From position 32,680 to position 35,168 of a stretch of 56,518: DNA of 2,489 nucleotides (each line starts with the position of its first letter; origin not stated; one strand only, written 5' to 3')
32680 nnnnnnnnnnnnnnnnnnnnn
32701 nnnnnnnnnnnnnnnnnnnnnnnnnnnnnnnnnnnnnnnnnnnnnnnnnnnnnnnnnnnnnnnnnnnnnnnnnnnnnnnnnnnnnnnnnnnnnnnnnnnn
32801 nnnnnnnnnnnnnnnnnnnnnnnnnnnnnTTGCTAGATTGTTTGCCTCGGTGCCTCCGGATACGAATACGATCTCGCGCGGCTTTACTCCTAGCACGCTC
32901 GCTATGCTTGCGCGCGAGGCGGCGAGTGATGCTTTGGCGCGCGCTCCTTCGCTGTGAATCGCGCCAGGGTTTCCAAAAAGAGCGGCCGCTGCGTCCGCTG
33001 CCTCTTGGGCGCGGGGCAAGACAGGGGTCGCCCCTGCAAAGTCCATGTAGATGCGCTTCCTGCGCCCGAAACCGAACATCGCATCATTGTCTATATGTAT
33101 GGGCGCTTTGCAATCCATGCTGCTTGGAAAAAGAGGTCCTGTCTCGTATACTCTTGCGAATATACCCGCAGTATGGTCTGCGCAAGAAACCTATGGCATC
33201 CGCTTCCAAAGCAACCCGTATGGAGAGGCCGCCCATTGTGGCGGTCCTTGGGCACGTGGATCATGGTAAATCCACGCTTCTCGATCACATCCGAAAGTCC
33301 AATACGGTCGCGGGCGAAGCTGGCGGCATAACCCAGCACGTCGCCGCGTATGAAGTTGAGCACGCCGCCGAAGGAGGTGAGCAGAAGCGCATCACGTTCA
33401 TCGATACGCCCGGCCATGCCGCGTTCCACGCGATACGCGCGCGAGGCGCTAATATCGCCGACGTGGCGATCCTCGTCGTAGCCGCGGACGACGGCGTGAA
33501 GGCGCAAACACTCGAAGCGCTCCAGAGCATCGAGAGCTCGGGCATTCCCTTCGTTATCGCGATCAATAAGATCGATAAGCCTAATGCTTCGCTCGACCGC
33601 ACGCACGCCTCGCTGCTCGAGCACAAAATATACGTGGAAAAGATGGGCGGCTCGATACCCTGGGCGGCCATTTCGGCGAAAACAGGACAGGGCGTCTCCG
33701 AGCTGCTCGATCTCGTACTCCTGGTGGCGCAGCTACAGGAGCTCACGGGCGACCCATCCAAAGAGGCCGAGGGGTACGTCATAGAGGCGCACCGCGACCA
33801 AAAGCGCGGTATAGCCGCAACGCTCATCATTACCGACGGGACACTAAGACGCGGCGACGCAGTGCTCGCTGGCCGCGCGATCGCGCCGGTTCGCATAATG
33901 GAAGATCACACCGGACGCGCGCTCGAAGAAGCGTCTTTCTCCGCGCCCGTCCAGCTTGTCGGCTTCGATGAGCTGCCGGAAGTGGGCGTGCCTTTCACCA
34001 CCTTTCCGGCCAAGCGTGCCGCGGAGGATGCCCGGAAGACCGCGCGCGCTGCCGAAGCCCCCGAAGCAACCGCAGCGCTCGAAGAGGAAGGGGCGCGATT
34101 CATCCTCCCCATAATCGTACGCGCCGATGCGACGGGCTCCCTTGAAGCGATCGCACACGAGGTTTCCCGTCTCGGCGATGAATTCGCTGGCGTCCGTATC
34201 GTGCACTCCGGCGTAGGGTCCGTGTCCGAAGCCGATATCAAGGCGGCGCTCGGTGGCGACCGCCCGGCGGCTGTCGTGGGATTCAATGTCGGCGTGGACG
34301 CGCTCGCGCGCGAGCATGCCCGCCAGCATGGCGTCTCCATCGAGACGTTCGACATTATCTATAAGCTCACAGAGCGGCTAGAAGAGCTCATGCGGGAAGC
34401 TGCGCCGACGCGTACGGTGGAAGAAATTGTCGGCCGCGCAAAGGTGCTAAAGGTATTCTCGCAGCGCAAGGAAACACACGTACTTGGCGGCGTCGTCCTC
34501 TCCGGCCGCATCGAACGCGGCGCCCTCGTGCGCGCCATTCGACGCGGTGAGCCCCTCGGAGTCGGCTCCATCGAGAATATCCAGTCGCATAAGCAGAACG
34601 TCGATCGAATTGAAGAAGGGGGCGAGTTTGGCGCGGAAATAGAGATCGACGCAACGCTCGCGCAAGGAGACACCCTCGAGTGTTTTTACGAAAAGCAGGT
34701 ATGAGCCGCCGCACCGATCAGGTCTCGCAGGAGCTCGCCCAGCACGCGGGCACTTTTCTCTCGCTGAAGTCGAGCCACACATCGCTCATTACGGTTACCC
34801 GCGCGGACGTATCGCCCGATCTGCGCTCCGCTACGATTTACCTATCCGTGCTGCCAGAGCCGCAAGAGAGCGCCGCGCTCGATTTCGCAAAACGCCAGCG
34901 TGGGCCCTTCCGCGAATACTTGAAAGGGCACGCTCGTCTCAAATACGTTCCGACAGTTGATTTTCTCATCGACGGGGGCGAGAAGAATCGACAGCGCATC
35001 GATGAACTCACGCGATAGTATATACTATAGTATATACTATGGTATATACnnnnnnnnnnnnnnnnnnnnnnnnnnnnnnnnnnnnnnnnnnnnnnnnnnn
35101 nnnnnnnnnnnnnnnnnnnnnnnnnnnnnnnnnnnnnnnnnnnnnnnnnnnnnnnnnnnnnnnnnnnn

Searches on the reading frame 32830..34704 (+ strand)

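Call 8: search_protein_families(library=pfam, proteins=[window:32830-34704:+])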
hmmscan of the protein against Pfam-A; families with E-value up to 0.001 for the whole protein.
window:32830-34704:+ (624 aa): 8 families
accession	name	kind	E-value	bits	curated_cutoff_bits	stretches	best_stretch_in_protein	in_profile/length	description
PF00009.33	GTP_EFTU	-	2.9e-37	128.5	26.5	1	136-298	5-184/188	Elongation factor Tu GTP binding domain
PF11987.13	IF-2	-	5e-24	84.9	27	1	411-517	13-116/117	Translation-initiation factor 2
PF22042.2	EF-G_D2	-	5.3e-18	65.4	27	1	312-390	1-82/84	Elongation factor G domain 2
PF01926.29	MMR_HSR1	-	3.5e-11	43.6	21.9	1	137-247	2-113/113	50S ribosome-binding GTPase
PF02421.24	FeoB_N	-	1.4e-05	25.1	27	1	137-294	3-154/156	Ferrous iron transport protein B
PF03193.22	RsgA_GTPase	-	1.6e-05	25.2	30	0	206-294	20-102/174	RsgA GTPase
PF08477.19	Roc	-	0.00027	21.6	27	1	137-249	2-119/119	Ras of Complex, Roc, domain of DAPkinase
PF00071.28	Ras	-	0.00029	20.9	21.6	1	138-295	3-155/162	Ras family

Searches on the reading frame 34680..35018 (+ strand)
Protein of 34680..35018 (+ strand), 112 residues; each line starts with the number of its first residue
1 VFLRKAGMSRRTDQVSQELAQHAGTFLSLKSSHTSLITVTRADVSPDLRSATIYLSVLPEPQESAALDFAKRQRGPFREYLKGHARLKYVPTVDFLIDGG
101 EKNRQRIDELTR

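Call 8: search_protein_families(library=pfam, proteins=[window:34680-35018:+])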
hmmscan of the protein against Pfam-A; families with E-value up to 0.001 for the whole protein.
window:34680-35018:+ (112 aa): 1 family
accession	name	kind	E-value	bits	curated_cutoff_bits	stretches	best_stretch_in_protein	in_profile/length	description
PF02033.23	RBFA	-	4e-16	59.7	34.7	1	11-110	1-104/105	Ribosome-binding factor A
